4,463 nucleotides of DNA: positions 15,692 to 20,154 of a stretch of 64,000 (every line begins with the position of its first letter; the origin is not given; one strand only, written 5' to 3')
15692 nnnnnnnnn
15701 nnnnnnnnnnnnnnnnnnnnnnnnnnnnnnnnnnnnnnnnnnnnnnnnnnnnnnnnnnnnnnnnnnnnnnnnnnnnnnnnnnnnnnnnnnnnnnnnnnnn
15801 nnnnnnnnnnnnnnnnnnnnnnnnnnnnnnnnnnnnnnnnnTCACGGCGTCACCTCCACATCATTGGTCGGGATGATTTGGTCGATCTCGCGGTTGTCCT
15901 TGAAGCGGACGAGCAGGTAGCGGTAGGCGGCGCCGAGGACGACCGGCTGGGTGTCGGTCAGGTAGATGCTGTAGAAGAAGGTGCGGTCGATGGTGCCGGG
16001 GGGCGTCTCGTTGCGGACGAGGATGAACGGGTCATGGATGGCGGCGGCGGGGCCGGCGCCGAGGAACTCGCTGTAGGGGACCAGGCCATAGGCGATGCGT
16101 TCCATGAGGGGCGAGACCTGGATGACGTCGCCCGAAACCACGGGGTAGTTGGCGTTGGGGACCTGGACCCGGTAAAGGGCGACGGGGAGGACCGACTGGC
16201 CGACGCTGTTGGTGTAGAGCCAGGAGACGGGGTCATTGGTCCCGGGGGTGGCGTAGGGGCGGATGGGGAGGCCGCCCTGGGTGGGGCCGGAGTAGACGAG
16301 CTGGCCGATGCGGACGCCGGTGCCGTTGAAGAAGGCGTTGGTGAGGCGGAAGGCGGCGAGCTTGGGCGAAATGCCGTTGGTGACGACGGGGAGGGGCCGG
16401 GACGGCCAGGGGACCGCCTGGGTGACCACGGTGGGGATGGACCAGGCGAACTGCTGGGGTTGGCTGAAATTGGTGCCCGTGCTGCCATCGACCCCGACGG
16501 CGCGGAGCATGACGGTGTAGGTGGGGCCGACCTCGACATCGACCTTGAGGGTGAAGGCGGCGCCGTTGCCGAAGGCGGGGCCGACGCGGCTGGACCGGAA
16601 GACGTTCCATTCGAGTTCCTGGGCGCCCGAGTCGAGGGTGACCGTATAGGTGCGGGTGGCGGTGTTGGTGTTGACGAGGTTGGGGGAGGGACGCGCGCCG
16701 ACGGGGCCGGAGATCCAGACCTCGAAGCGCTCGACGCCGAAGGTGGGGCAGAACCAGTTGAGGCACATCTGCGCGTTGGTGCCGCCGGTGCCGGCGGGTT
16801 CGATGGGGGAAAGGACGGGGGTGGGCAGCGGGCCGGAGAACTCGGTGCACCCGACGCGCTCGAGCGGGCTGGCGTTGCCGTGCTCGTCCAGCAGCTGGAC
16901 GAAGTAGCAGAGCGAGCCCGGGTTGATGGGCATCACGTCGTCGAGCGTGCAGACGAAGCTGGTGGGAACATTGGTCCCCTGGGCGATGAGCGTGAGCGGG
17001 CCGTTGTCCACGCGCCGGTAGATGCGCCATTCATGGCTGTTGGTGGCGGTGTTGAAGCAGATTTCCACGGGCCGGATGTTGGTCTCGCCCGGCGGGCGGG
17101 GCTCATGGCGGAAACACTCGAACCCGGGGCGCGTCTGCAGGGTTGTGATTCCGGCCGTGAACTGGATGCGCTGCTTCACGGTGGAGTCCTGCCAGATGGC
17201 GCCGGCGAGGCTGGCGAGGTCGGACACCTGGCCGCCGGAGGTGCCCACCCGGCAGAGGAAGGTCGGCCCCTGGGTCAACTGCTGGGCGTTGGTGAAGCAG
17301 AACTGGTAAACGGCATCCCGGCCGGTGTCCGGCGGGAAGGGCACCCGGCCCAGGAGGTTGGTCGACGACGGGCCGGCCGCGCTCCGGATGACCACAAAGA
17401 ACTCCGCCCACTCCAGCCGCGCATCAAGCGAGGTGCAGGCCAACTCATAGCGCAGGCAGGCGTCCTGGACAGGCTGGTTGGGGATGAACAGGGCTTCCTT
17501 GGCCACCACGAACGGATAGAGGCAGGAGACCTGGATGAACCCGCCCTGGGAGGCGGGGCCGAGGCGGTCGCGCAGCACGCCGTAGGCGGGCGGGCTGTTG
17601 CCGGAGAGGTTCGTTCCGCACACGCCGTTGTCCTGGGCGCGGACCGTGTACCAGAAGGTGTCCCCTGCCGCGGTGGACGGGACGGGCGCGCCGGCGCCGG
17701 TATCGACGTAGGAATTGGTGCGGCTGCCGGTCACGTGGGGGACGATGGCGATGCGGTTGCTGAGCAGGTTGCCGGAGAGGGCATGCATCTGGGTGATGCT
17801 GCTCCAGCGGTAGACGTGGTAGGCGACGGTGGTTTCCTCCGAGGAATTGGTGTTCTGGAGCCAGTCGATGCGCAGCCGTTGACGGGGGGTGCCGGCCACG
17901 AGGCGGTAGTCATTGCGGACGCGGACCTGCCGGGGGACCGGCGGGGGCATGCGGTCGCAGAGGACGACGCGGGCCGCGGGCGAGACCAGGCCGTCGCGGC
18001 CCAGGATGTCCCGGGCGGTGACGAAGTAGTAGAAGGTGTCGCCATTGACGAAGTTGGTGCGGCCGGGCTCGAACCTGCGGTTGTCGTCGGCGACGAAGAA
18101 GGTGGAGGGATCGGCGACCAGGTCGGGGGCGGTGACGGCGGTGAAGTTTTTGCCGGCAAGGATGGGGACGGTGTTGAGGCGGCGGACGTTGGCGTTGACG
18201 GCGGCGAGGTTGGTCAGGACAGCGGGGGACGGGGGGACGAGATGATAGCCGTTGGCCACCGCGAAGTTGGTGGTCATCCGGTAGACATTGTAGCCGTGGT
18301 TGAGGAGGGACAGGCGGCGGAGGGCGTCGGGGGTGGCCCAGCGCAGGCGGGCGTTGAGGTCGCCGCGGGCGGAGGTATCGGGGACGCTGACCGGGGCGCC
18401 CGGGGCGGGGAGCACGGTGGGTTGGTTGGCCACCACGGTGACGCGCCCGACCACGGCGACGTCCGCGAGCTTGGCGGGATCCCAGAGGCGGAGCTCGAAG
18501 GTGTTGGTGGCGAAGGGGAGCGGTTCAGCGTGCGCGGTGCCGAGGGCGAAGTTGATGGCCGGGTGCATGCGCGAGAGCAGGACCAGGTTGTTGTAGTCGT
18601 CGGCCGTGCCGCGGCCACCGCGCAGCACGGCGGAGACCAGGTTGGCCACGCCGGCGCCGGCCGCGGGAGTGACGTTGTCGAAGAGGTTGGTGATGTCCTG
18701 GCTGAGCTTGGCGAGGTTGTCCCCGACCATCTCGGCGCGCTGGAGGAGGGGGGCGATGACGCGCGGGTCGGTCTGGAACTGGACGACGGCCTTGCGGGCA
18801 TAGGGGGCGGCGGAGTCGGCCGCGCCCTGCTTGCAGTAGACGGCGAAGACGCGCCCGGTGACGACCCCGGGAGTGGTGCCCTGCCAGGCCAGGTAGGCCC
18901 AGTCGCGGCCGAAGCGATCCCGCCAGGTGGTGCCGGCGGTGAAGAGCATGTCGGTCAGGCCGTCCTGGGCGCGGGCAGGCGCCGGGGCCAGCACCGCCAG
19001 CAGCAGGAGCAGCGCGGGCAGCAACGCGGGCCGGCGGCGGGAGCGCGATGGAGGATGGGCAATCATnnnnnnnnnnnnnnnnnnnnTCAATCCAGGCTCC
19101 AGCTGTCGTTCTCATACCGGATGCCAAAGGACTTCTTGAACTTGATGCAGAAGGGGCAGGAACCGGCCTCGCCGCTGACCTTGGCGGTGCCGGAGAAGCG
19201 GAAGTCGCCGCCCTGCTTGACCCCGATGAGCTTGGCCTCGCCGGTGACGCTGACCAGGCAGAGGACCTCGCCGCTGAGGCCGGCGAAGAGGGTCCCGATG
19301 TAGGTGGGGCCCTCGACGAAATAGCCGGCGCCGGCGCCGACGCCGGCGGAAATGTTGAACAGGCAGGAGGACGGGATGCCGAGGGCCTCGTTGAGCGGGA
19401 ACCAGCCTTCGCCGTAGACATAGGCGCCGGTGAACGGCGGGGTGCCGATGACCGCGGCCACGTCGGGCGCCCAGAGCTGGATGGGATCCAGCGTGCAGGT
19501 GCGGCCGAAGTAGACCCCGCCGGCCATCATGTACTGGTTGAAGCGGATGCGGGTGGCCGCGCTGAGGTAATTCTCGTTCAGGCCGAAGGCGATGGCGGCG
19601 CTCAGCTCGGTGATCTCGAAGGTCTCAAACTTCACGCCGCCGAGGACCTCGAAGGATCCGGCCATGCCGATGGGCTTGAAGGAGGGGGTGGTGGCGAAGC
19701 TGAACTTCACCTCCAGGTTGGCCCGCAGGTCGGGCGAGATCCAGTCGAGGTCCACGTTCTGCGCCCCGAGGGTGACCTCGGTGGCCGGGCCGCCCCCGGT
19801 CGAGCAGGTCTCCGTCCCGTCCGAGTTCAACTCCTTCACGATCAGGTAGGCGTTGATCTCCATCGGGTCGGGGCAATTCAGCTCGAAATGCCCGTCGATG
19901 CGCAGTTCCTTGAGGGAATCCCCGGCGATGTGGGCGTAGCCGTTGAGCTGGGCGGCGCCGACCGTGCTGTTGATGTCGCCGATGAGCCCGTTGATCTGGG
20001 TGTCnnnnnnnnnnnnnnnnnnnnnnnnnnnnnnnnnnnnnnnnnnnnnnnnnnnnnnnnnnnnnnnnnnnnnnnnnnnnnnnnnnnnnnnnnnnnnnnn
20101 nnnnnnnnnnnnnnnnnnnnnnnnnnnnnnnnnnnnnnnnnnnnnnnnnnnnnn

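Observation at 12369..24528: Tightly coupled operon of three giant secreted proteins (~4,000 aa in 12.2 kb) with no recognisable overall family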

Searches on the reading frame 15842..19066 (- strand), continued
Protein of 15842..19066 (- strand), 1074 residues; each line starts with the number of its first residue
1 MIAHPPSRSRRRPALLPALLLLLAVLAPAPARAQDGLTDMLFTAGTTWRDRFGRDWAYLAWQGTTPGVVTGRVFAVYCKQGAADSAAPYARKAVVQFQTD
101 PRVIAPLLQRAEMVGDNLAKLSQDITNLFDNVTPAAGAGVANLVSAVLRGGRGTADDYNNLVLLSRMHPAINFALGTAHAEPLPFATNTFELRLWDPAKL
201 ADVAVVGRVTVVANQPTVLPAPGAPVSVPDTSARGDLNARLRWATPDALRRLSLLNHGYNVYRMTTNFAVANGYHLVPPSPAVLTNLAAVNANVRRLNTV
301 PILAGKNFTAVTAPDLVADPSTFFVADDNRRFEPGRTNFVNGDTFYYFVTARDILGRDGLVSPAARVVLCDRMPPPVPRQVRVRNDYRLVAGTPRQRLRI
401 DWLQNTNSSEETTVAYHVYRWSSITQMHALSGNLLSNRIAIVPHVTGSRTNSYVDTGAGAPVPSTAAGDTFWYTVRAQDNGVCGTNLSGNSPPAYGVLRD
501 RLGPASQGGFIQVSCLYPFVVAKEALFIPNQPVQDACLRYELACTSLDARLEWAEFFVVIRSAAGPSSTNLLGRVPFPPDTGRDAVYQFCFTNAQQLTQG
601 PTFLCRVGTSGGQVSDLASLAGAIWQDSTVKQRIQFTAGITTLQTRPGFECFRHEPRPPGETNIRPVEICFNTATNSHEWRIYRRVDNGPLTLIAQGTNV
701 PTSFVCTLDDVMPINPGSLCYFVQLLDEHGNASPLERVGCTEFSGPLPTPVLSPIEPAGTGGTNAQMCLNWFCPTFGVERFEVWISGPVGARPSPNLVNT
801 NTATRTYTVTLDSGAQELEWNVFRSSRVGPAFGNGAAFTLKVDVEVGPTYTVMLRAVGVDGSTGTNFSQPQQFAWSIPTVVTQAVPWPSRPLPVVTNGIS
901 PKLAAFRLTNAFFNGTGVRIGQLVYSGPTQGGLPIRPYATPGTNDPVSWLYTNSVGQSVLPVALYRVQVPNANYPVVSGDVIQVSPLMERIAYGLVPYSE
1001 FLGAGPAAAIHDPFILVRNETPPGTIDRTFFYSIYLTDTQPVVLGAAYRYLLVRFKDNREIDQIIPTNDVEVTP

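Call 31: fold_search(model_id=the predicted structure, library=pdb)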
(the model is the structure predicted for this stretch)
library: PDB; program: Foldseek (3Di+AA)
matches with E <= 10: 1848; with E <= 0.001: 280
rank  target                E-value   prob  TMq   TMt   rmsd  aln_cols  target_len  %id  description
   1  8q6t_I                3.9e-13  1.00  0.17  0.16  87.4      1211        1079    9  Helical reconstruction of the relaxed thick filament from FIB milled left ventricular mouse myofibrils (released 2023-11-01)
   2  8v2b_B                2.3e-12  1.00  0.14  0.23  26.7       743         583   10  Cryo-EM structure of mouse type II OSM receptor complex: model for full extracellular assembly (released 2024-11-20)
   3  8v2b_C                3.3e-12  1.00  0.11  0.16  29.9       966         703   10  Cryo-EM structure of mouse type II OSM receptor complex: model for full extracellular assembly (released 2024-11-20)
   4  8d82_A                6.2e-12  1.00  0.14  0.23  26.9       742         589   11  Cryo-EM structure of human IL-6 signaling complex in detergent: model containing full extracellular domains (released 2023-03-29)
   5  9ozi_A                1.9e-11  1.00  0.11  0.08  61.2      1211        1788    8  Cryo-EM structure of chicken ROS1 in apo-state. This is the complete map and model. (released 2026-02-25)
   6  8v29_B                4.5e-11  1.00  0.14  0.23  25.8       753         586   11  Cryo-EM structure of human type I OSM receptor complex: model for full extracellular assembly (released 2024-11-20)
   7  8v29_C                2.0e-10  1.00  0.15  0.19  27.8       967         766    9  Cryo-EM structure of human type I OSM receptor complex: model for full extracellular assembly (released 2024-11-20)
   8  5a42                  2.1e-10  1.00  0.09  0.07  37.2      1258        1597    9  Cryo-EM single particle 3D reconstruction of the native conformation of E. coli alpha-2-macroglobulin (ECAM) (released 2015-07-29)
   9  8odz_D                2.2e-10  1.00  0.12  0.20  26.4       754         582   11  Cryo-EM structure of a pre-dimerized murine IL-12 complete extracellular signaling complex (Class 1). (released 2024-02-07)
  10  6iaa_A                2.2e-10  1.00  0.09  0.11  33.9      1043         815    9  hRobo2 ectodomain (released 2019-03-13)
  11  8oe0_D                2.4e-10  1.00  0.12  0.21  26.6       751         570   11  Cryo-EM structure of a pre-dimerized murine IL-12 complete extracellular signaling complex (Class 2). (released 2024-02-07)
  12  8qy6_A                2.7e-10  1.00  0.14  0.22  26.6       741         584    9  Structure of interleukin 6 (gp130 P496L mutant). (released 2024-02-21)
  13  8dh8_A                5.7e-10  1.00  0.10  0.14  48.8      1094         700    9  Leptin-bound leptin receptor complex-full ECD (released 2023-04-19)
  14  8qy4_C                6.0e-10  1.00  0.14  0.23  26.5       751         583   10  Structure of interleukin 11 (gp130 P496L mutant). (released 2024-02-21)
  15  8ave_B                8.0e-10  1.00  0.10  0.15  47.0       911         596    9  Human leptin in complex with the human LEP-R ectodomain fused to a C-terminal trimeric isoleucine GCN4 zipper (2:2 mod (released 2023-04-05)
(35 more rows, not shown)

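Call 79: list_cluster_members(proteins=[P0053, P0063, P0077, P0078, P0081, P0087, P0098, P0107, P0124, P0137])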
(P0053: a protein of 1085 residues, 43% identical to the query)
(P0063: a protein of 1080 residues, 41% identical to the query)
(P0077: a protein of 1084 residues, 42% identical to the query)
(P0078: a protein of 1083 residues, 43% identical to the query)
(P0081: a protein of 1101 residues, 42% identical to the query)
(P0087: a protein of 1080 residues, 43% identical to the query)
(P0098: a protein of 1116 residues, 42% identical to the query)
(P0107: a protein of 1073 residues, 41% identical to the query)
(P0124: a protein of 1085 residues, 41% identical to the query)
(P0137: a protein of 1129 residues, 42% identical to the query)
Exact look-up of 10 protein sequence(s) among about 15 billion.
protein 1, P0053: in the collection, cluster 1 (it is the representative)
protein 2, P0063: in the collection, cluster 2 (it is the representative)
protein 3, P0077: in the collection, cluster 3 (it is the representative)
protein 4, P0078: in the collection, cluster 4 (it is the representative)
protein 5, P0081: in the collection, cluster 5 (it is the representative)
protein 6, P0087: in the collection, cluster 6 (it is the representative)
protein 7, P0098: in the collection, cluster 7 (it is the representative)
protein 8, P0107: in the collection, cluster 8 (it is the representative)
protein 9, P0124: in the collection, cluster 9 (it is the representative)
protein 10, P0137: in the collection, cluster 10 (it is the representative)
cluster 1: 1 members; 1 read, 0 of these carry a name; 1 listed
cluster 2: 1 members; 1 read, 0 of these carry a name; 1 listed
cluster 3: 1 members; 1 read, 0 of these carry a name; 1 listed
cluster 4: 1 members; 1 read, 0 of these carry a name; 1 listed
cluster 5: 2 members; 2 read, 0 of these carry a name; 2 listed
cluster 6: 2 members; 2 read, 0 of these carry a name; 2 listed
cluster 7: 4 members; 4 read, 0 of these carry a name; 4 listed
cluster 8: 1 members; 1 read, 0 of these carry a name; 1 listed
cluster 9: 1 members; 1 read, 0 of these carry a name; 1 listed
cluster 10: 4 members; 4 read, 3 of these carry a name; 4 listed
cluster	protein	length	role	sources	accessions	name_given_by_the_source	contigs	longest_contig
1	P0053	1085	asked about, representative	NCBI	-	-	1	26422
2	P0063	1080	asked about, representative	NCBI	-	-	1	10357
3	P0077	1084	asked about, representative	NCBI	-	-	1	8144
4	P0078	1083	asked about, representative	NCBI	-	-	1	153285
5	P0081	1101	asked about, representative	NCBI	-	-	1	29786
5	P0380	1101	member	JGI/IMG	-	-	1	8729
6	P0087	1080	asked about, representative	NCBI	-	-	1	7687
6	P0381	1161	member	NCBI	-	-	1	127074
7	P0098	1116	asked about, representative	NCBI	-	-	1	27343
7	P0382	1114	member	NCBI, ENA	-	-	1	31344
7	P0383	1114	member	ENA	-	-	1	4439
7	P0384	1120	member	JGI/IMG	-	-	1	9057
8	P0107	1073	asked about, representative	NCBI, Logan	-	-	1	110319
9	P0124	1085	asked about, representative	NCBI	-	-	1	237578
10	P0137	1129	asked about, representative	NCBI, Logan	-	-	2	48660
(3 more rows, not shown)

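Call 86: search_protein_families(library=phrogs, proteins=[window:15842-19066:-], max_evalue=0.01)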
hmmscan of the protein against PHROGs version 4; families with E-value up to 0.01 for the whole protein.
window:15842-19066:- (1074 aa): 0 families

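Call 87: search_protein_families(library=padloc, proteins=[window:15842-19066:-], max_evalue=0.01)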
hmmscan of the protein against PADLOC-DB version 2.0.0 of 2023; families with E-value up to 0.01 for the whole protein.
window:15842-19066:- (1074 aa): 0 families

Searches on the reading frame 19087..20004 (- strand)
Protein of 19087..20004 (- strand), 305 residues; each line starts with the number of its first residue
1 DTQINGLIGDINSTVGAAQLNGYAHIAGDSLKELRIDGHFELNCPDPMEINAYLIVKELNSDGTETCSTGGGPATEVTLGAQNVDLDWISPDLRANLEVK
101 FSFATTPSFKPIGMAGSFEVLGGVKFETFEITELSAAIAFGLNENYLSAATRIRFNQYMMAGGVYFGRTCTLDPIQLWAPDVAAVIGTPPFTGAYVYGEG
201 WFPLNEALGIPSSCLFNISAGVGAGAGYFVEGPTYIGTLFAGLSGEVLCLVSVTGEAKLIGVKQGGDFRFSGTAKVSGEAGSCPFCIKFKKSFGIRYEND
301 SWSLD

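Call 63: search_protein_representatives(alignment_id=A5)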
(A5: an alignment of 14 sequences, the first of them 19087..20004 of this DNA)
Query: 14 sequences, 306 profile positions. Proteins with E-value up to 0.001 (for the whole library): 644; up to 1e-10: 578; up to 1e-30: 384. The best 150 are listed.
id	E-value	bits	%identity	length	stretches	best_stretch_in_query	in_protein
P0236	3.0e-136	470.0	-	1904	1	1-306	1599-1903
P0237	2.7e-135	466.8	-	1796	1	1-306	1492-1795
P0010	2.5e-133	460.4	-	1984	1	1-306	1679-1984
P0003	4.7e-132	456.2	-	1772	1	1-306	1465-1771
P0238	3.5e-130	450.0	-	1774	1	1-306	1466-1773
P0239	1.1e-129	448.5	-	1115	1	1-306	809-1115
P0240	4.0e-126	436.7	-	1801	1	1-306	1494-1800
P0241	6.1e-121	419.7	-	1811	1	2-305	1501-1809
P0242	1.8e-120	418.2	-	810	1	1-306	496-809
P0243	2.1e-119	414.7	-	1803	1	2-306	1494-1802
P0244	2.3e-119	414.5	-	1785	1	13-306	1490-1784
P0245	8.4e-116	402.8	-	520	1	1-306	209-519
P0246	1.7e-115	401.8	-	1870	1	1-306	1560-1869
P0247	1.8e-115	401.7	-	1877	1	2-306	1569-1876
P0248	3.2e-115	400.9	-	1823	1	1-306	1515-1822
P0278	4.7e-107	374.1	-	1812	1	1-305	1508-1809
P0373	2.9e-86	305.8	-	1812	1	5-306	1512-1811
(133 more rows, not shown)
